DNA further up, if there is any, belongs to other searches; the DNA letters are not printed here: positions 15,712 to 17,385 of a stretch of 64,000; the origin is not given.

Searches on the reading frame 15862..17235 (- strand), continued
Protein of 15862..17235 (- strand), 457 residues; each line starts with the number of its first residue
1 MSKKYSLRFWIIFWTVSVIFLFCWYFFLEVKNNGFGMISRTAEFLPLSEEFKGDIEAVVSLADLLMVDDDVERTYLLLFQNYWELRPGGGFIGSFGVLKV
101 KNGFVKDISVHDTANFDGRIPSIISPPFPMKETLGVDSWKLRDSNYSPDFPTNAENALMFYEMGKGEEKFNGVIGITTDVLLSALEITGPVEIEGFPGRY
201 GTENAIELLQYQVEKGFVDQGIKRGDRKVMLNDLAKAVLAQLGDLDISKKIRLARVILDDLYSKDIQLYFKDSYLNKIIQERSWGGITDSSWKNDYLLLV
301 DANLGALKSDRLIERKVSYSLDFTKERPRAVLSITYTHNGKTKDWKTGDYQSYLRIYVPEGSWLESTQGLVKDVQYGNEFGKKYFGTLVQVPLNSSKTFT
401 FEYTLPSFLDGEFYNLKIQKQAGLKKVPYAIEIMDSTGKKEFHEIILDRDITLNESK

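Call 39: search_dna_similar(query=window:15862-17235:-, collection=plasmids, mode=protein, max_evalue=0.001, max_rows=40)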
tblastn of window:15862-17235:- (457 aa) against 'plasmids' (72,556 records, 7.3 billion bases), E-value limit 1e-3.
Records with a match: 2; places in all: 2; records where one place covers at least 80% of the query: 0.
Best place of each record, by identity: <60% 2.
By first word of the organism name: [Eubacterium] 1; Lachnospira 1.
By predicted mobility (MOB-suite, as given by PLSDB): non-mobilizable 2.
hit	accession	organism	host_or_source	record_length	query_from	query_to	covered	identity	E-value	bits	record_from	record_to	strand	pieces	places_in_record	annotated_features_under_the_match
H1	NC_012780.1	[Eubacterium] eligens ATCC 27750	-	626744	43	286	53%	25.4%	2e-10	71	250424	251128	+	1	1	DUF4012 domain-containing protein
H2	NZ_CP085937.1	Lachnospira eligens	-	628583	43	286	53%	25.4%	2e-10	71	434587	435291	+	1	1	DUF4012 domain-containing protein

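Call 40: get_annotated_region(hit=H1, flank=12000)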
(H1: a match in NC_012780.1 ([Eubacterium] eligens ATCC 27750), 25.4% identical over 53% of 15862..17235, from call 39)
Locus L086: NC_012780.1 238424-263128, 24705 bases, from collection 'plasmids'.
description: [Eubacterium] eligens ATCC 27750 plasmid unnamed, complete sequence
organism: [Eubacterium] eligens ATCC 27750 (NCBI taxid 515620)
taxonomy: Bacteria; Bacillota; Clostridia; Lachnospirales; Lachnospiraceae; Lachnospira; Lachnospira eligens; [Eubacterium] eligens ATCC 27750
host: -; source: -; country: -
typing (MOB-suite, as given by PLSDB): non-mobilizable; replicon rep_cluster_238
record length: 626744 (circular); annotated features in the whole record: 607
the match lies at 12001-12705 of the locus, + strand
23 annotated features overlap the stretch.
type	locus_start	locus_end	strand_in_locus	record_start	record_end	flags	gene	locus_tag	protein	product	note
CDS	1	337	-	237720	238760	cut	-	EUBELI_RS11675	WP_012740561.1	metallophosphoesterase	-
CDS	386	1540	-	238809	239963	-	-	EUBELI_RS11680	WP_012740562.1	amino acid permease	-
CDS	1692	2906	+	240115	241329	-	-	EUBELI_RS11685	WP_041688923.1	GNAT family N-acetyltransferase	-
CDS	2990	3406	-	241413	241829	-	-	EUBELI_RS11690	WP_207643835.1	hypothetical protein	-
CDS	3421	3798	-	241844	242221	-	-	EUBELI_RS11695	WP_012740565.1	hypothetical protein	-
CDS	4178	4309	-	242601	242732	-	-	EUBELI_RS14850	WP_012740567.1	hypothetical protein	-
CDS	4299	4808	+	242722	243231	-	-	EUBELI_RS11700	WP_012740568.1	GntR family transcriptional regulator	-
CDS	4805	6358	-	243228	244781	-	-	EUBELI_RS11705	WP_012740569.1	ABC-F family ATP-binding cassette domain-containing protein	-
CDS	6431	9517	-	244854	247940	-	-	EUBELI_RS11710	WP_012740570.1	ATP-binding protein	-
CDS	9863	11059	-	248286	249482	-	-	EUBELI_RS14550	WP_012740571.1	hypothetical protein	-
CDS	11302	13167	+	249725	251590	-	-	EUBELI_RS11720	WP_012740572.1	DUF4012 domain-containing protein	-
CDS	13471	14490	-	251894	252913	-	-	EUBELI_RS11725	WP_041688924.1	Abi family protein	-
CDS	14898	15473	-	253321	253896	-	-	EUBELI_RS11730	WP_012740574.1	hypothetical protein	-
CDS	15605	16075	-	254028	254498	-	-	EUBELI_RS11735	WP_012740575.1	hypothetical protein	-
CDS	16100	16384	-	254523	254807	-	-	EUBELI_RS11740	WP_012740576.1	DUF4325 domain-containing protein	-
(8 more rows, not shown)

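Call 51: search_protein_families(library=pfam, proteins=[L049:8591-9994:+, L055:8343-9881:+, L055:11477-13225:+, L061:8400-9419:+, L061:6247-8373:+, L065:6602-8302:+, L072:7659-9551:+, L072:11465-12811:+, L082:11387-13153:+, L077:7263-9857:+], max_evalue=0.001)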
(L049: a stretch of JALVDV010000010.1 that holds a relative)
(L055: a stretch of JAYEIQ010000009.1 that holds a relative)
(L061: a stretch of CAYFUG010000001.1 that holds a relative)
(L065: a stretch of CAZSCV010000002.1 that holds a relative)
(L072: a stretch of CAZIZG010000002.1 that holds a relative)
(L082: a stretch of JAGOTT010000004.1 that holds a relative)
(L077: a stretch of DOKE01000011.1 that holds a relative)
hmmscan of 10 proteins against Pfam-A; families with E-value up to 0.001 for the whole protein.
L049:8591-9994:+ (467 aa): 0 families

L055:8343-9881:+ (512 aa): 0 families

L055:11477-13225:+ (582 aa): 0 families

L061:8400-9419:+ (339 aa): 1 family
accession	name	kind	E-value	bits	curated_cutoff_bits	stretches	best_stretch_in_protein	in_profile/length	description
PF00294.29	PfkB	-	3.8e-31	109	25.8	1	40-316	22-298/302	pfkB family carbohydrate kinase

L061:6247-8373:+ (708 aa): 0 families

L065:6602-8302:+ (566 aa): 3 families
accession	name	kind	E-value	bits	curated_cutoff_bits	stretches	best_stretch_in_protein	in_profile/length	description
PF02518.31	HATPase_c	-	3.7e-26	92.2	26.4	1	438-545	4-109/111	Histidine kinase-, DNA gyrase B-, and HSP90-like ATPase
PF00512.31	HisKA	-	2.6e-15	56.7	26.9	1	320-388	1-66/66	His Kinase A (phospho-acceptor) domain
PF13581.12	HATPase_c_2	-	0.00084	19.8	27.4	0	440-518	36-108/127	Histidine kinase-like ATPase domain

L072:7659-9551:+ (630 aa): 3 families
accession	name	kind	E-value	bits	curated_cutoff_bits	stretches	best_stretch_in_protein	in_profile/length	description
PF00932.25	LTD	-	5.3e-41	139.8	34.3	3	200-297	4-108/109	Lamin Tail Domain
PF18911.6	PKD_4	-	7.1e-15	55.3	27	1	329-400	4-76/85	PKD domain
PF00801.26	PKD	-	3.1e-08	33.9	23.5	1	344-395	16-68/80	PKD domain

L072:11465-12811:+ (448 aa): 2 families
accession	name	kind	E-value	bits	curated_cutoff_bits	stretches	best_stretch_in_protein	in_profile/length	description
PF00587.30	tRNA-synt_2b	-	2.5e-33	116.1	29.3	1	127-341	6-179/179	tRNA synthetase class II core domain (G, H, P, S and T)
PF03129.25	HGTP_anticodon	-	1.5e-20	73.6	21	1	353-442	1-93/94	Anticodon binding domain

L082:11387-13153:+ (588 aa): 3 families
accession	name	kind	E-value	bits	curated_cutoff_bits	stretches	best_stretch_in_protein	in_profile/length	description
PF00587.30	tRNA-synt_2b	-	4.6e-30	105.4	29.3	1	274-484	8-179/179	tRNA synthetase class II core domain (G, H, P, S and T)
PF03129.25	HGTP_anticodon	-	3.3e-20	72.5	21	1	496-585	1-93/94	Anticodon binding domain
PF07973.19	tRNA_SAD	-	5.3e-08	33.1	24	1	108-166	1-43/44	Threonyl and Alanyl tRNA synthetase second additional domain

L077:7263-9857:+ (864 aa): 21 families
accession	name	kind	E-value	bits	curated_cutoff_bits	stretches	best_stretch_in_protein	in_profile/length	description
PF07724.20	AAA_2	-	1.4e-47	162.3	27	1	612-773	1-164/166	AAA domain (Cdc48 subfamily)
PF10431.15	ClpB_D2-small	-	2.8e-21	75.8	21.9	1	784-861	4-80/81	C-terminal, D2-small domain, of ClpB protein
PF00004.35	AAA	-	2.7e-14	54.2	21.2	2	618-732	2-110/131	ATPase family associated with various cellular activities (AAA)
PF07728.20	AAA_5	-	2.3e-13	50.8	22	1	617-734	2-125/139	AAA domain (dynein-related subfamily)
PF13191.12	AAA_16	-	5.6e-12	46.9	32.6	1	318-402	2-83/167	AAA ATPase domain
PF13401.12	AAA_22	-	1.2e-07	32.6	27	0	336-406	4-59/130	AAA domain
PF13479.12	AAA_24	-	1.5e-07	31.9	27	0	618-698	6-80/195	AAA domain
PF13173.12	AAA_14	-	2.7e-07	31.1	27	0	618-708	6-87/129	AAA domain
PF20720.3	nSTAND3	-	3.1e-06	27.4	27.2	0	336-363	16-43/155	Novel STAND NTPase 3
PF00005.33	ABC_tran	-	1.2e-05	26.4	25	0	336-362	10-36/137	ABC transporter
PF12775.13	AAA_7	-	3.1e-05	24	25.8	0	616-665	35-84/181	P-loop containing dynein motor region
PF00158.32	Sigma54_activat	-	5.2e-05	23.4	20.2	0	601-733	9-145/168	Sigma-54 interaction domain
PF20030.5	bpMoxR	-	6.1e-05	22.6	27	0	617-731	34-145/205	MoxR domain in the MoxR-vWA-beta-propeller ternary systems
PF17871.7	AAA_lid_9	-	0.00012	22.4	22.8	1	481-530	2-52/104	AAA lid domain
PF05729.18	NACHT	-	0.00015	22.1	26.7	0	341-366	4-29/167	NACHT domain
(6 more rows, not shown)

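Call 70: search_protein_representatives(alignment_id=A1)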
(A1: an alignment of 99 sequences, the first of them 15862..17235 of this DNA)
Query: 99 sequences, 469 profile positions. Proteins with E-value up to 0.001 (for the whole library): 13747; up to 1e-10: 11108; up to 1e-30: 6535. The best 150 are listed.
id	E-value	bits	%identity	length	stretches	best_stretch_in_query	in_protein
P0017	3.0e-195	665.7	-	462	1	11-465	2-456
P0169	4.3e-174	595.9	-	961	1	12-468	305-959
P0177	4.4e-174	595.9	-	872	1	9-468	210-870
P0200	3.8e-171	586.2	-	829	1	11-466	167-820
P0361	1.1e-165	568.2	-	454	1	17-463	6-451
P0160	1.7e-161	554.4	-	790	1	6-465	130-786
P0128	5.0e-161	552.9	-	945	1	10-466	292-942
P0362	6.3e-161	552.5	-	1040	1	8-467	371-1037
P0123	1.2e-159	548.3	-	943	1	12-467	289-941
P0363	4.0e-159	546.6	-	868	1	10-462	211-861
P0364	7.4e-158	542.4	-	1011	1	59-459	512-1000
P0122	1.0e-156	538.7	-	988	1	3-466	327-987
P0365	4.5e-156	536.5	-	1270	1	37-460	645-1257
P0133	6.3e-154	529.5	-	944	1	15-467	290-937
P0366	2.7e-153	527.4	-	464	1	17-465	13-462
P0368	8.7e-153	525.7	-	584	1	14-463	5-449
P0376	1.9e-150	518.0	-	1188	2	12-452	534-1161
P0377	5.5e-150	516.5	-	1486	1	37-460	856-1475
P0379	1.8e-149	514.7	-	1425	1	44-452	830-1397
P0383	1.9e-148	511.4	-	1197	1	59-466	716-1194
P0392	6.9e-147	506.2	-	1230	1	24-451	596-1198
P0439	5.3e-130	450.6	-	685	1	16-463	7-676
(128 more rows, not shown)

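Call 71: search_protein_families(library=pfam, proteins=[P0377, P0379, P0365, P0392, P0383, P0376, P0368, P0439], max_evalue=0.001)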
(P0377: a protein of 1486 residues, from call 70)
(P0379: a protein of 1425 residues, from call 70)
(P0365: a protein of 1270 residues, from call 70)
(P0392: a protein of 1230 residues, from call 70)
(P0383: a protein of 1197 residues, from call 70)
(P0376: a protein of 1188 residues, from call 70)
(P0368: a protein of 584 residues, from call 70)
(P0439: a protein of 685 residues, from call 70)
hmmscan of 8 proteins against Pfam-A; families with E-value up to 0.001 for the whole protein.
P0377 (1486 aa): 1 family
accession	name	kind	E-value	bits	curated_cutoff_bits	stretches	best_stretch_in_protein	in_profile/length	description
PF13196.11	DUF4012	-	3.7e-32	112.2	28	1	1047-1186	1-142/144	Protein of unknown function (DUF4012)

P0379 (1425 aa): 1 family
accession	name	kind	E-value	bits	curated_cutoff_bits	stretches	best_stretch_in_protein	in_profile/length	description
PF13196.11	DUF4012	-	2.4e-32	112.8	28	1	983-1122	1-142/144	Protein of unknown function (DUF4012)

P0365 (1270 aa): 1 family
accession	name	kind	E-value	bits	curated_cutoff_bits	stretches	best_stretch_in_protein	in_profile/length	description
PF13196.11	DUF4012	-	9.5e-34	117.4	28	1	829-968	1-142/144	Protein of unknown function (DUF4012)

P0392 (1230 aa): 1 family
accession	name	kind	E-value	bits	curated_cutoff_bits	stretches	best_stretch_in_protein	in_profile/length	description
PF13196.11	DUF4012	-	8.2e-31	107.9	28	1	793-932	1-142/144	Protein of unknown function (DUF4012)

P0383 (1197 aa): 1 family
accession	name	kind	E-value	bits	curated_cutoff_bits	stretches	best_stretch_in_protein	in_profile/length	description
PF13196.11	DUF4012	-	1.3e-30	107.2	28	1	755-894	1-142/144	Protein of unknown function (DUF4012)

P0376 (1188 aa): 1 family
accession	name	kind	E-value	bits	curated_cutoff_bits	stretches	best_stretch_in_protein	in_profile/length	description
PF13196.11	DUF4012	-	3e-29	102.8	28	1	746-885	1-142/144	Protein of unknown function (DUF4012)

P0368 (584 aa): 1 family
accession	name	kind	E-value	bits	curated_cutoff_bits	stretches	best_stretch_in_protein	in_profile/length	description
PF13196.11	DUF4012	-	1.9e-26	93.8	28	1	66-206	1-140/144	Protein of unknown function (DUF4012)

P0439 (685 aa): 1 family
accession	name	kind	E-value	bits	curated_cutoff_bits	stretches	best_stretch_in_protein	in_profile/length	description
PF13196.11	DUF4012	-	2.3e-30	106.4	28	1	237-378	1-140/144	Protein of unknown function (DUF4012)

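Call 79: search_dna_similar(query=L086:11302-13167:+, collection=plasmids, mode=protein, max_evalue=0.001, max_rows=40)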
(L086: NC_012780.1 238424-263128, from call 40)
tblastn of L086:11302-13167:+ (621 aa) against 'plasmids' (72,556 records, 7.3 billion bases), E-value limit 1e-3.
Records with a match: 11; places in all: 11; records where one place covers at least 80% of the query: 2.
Best place of each record, by identity: >=99% 2; <60% 9.
By first word of the organism name: Rhodococcus 7; Streptomyces 2; [Eubacterium] 1; Lachnospira 1.
By predicted mobility (MOB-suite, as given by PLSDB): non-mobilizable 8; mobilizable 3.
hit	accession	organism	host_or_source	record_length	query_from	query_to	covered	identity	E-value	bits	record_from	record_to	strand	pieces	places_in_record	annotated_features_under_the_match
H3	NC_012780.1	[Eubacterium] eligens ATCC 27750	-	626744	1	621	100%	100.0%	0e+0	1234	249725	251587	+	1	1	DUF4012 domain-containing protein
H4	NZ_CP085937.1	Lachnospira eligens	-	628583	1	621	100%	100.0%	0e+0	1234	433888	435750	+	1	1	DUF4012 domain-containing protein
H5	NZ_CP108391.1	Streptomyces sp. NBC_01320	-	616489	121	522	65%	25.0%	1e-14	86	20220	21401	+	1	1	DUF4012 domain-containing protein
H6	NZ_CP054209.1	Rhodococcus qingshengii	cell culture,carbendazim contaminated ...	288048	46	495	72%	21.7%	1e-15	89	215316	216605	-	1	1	DUF4012 domain-containing protein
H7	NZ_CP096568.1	Rhodococcus qingshengii JCM 15477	sandy loam,soil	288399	46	495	72%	21.7%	1e-15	89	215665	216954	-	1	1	DUF4012 domain-containing protein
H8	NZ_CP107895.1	Streptomyces sp. NBC_00467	-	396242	121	522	65%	22.2%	1e-12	79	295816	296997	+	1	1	DUF4012 domain-containing protein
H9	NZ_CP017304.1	Rhodococcus sp. YL-1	pure culture,soil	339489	79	495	67%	20.6%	4e-8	64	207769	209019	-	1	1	DUF4012 domain-containing protein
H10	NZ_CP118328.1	Rhodococcus sp. DK17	pure culture,crude oil-contaminated soil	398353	124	540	67%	20.1%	1e-7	63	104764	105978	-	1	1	DUF4012 domain-containing protein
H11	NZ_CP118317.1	Rhodococcus sp. DK180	pure culture,crude oil-contaminated soil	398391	124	540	67%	20.1%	1e-7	63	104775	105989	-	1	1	DUF4012 domain-containing protein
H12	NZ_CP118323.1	Rhodococcus sp. DK176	pure culture,crude oil-contaminated soil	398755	124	540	67%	20.1%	1e-7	63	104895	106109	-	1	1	DUF4012 domain-containing protein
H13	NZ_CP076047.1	Rhodococcus sp. USK10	-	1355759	124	484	58%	21.0%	4e-9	67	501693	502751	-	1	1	record has no annotation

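Call 80: get_annotated_region(hit=H5, flank=9000)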
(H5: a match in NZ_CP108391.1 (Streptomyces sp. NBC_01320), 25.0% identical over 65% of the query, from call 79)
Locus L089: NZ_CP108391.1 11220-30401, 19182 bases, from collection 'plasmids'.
description: Streptomyces sp. NBC_01320 plasmid unnamed1, complete sequence
organism: Streptomyces sp. NBC_01320 (NCBI taxid 2903824)
taxonomy: Bacteria; Actinomycetota; Actinomycetes; Kitasatosporales; Streptomycetaceae; Streptomyces; Streptomyces sp. NBC 01320
host: -; source: -; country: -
typing (MOB-suite, as given by PLSDB): non-mobilizable
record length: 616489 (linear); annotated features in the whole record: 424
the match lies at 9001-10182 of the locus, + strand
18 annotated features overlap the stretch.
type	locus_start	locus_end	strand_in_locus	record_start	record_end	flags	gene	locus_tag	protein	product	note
CDS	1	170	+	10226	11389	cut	-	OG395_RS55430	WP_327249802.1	ISAs1 family transposase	-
CDS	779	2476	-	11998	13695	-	-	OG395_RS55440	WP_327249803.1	IS1182 family transposase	-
CDS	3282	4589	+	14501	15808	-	-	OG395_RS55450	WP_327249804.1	UDP-glucose/GDP-mannose dehydrogenase family protein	-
CDS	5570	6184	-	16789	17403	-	-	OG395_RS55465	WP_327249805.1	low molecular weight phosphatase family protein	-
CDS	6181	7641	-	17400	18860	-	-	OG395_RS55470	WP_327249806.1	polysaccharide biosynthesis tyrosine autokinase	GO:0045226 - extracellular polysaccharide biosynthetic process [Evidence IEA]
CDS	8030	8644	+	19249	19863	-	-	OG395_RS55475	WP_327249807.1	hypothetical protein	-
CDS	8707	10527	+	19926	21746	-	-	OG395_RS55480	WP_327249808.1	DUF4012 domain-containing protein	-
CDS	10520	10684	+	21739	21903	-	-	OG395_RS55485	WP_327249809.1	hypothetical protein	-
CDS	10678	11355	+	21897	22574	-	-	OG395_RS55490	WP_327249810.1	glutaminyl-peptide cyclotransferase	GO:0017186 - peptidyl-pyroglutamic acid biosynthetic process, using glutaminyl-peptide cyclotransferase [Evidence IEA]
CDS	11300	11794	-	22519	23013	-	-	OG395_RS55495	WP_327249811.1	hypothetical protein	-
CDS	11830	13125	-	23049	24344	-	-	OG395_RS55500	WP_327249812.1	hypothetical protein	-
CDS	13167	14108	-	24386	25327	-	-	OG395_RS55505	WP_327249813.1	glycosyltransferase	-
CDS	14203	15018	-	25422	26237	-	-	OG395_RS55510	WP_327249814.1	hypothetical protein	-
CDS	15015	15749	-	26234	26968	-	-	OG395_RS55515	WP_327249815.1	DapH/DapD/GlmU-related protein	-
CDS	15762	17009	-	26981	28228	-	-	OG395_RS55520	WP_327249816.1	O-antigen ligase family protein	GO:0009103 - lipopolysaccharide biosynthetic process [Evidence IEA]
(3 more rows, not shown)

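Call 81: get_annotated_region(hit=H6, flank=9000)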
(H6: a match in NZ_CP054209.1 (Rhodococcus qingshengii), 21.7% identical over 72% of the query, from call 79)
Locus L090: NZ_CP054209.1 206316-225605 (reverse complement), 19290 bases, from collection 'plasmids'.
description: Rhodococcus qingshengii strain CX-1 plasmid unnamed2, complete sequence
organism: Rhodococcus qingshengii (NCBI taxid 334542)
taxonomy: Bacteria; Actinomycetota; Actinomycetes; Mycobacteriales; Nocardiaceae; Rhodococcus; Rhodococcus qingshengii
host: -; source: cell culture,carbendazim contaminated soil; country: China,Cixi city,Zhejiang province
typing (MOB-suite, as given by PLSDB): mobilizable; relaxase MOBP
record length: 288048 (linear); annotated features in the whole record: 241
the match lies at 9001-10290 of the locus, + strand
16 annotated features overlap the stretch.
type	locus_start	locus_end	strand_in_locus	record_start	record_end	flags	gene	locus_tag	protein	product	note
CDS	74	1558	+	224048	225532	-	-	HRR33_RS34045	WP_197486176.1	glycosyltransferase family 4 protein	-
CDS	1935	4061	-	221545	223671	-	-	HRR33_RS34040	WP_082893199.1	glycosyltransferase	-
CDS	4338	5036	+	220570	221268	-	-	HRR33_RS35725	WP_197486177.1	acyltransferase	-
CDS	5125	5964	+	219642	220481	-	-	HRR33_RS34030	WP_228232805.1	ABC transporter permease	-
CDS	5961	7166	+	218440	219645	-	-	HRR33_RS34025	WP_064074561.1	ABC transporter ATP-binding protein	-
CDS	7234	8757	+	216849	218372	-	-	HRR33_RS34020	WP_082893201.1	sugar transferase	-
CDS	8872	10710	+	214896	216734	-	-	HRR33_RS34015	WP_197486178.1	DUF4012 domain-containing protein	-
CDS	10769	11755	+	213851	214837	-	-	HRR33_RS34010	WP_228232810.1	alpha/beta hydrolase family protein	-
CDS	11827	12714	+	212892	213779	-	-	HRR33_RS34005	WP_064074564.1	glycosyltransferase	-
CDS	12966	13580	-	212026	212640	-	-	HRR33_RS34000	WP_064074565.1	dTDP-4-dehydrorhamnose 3,5-epimerase family protein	-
CDS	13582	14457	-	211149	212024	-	rfbA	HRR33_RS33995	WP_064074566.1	glucose-1-phosphate thymidylyltransferase RfbA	GO:0019305 - dTDP-rhamnose biosynthetic process [Evidence IEA]; GO:0009243 - O antigen biosynthetic process [Evidence ...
CDS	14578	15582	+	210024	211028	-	rfbB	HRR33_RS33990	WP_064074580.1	dTDP-glucose 4,6-dehydratase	GO:0019305 - dTDP-rhamnose biosynthetic process [Evidence IEA]; GO:0009243 - O antigen biosynthetic process [Evidence ...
CDS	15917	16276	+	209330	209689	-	-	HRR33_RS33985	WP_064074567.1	Lsr2 family protein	-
CDS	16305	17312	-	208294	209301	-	-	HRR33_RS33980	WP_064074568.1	IS481 family transposase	-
CDS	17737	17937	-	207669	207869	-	-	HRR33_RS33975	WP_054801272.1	hypothetical protein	-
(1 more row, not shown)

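Call 82: get_annotated_region(hit=H8, flank=9000)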
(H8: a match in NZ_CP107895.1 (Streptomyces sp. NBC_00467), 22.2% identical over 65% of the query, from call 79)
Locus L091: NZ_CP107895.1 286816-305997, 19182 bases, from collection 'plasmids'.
description: Streptomyces sp. NBC_00467 plasmid unnamed1, complete sequence
organism: Streptomyces sp. NBC_00467 (NCBI taxid 2975752)
taxonomy: Bacteria; Actinomycetota; Actinomycetes; Kitasatosporales; Streptomycetaceae; Streptomyces; Streptomyces sp. NBC 00467
host: -; source: -; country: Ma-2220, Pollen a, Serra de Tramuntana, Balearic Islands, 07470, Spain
typing (MOB-suite, as given by PLSDB): non-mobilizable; replicon rep_cluster_1974
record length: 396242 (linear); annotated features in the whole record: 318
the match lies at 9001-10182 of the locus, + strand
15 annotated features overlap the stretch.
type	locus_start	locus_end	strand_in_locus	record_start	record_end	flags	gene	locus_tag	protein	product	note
CDS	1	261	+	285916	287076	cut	-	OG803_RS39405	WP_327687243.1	glycosyltransferase family 4 protein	-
CDS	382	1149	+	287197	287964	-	-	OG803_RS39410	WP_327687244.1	class I SAM-dependent methyltransferase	-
CDS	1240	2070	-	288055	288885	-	-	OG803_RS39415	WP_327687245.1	FkbM family methyltransferase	-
CDS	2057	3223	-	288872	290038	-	-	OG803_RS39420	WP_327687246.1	glycosyltransferase family 4 protein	-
CDS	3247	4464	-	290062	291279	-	-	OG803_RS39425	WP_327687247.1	glycosyltransferase family 4 protein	-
CDS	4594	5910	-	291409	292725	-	-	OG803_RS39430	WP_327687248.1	glycosyltransferase family 4 protein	-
CDS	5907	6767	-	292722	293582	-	-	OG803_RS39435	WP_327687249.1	WecB/TagA/CpsF family glycosyltransferase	-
CDS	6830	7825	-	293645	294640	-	-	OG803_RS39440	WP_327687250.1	UDP-glucuronic acid decarboxylase family protein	-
CDS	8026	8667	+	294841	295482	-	-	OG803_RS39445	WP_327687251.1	sugar transferase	GO:0006486 - protein glycosylation [Evidence IEA]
CDS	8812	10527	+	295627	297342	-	-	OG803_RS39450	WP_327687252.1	DUF4012 domain-containing protein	-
CDS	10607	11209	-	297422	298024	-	-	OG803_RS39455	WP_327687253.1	low molecular weight phosphatase family protein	-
CDS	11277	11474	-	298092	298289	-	-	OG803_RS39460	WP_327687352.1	transposase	-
CDS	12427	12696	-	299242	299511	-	-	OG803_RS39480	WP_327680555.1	hypothetical protein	-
CDS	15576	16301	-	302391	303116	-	-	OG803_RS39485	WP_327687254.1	chaplin family protein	-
CDS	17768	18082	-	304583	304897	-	-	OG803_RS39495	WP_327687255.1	CPCC family cysteine-rich protein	-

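Call 83: get_annotated_region(hit=H10, flank=9000)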
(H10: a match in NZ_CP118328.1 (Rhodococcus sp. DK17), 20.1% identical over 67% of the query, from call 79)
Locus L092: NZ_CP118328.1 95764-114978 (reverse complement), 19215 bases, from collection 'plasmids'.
description: Rhodococcus sp. DK17 plasmid pDK1, complete sequence
organism: Rhodococcus sp. DK17 (NCBI taxid 186196)
taxonomy: Bacteria; Actinomycetota; Actinomycetes; Mycobacteriales; Nocardiaceae; Rhodococcus; Rhodococcus sp. DK17
host: -; source: pure culture,crude oil-contaminated soil; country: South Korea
typing (MOB-suite, as given by PLSDB): non-mobilizable; replicon rep_cluster_313
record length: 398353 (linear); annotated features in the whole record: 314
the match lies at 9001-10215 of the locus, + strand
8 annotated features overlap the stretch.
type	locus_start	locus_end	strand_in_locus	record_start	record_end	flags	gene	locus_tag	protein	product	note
CDS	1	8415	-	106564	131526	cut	-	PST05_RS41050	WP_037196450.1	non-ribosomal peptide synthetase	GO:0008610 - lipid biosynthetic process [Evidence IEA]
CDS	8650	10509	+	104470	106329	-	-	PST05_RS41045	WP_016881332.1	DUF4012 domain-containing protein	-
CDS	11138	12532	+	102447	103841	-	-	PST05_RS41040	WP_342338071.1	IS1380 family transposase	-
CDS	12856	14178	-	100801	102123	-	-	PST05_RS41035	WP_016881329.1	UDP-glucose/GDP-mannose dehydrogenase family protein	-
CDS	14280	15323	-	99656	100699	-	-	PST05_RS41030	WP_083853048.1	polysaccharide pyruvyl transferase family protein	-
CDS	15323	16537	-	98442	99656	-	-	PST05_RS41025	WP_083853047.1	lipopolysaccharide biosynthesis protein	-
CDS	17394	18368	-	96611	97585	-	-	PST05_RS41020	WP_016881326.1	GDP-L-fucose synthase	-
CDS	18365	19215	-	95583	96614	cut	gmd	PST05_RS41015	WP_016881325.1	GDP-mannose 4,6-dehydratase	GO:0000271 - polysaccharide biosynthetic process [Evidence IEA]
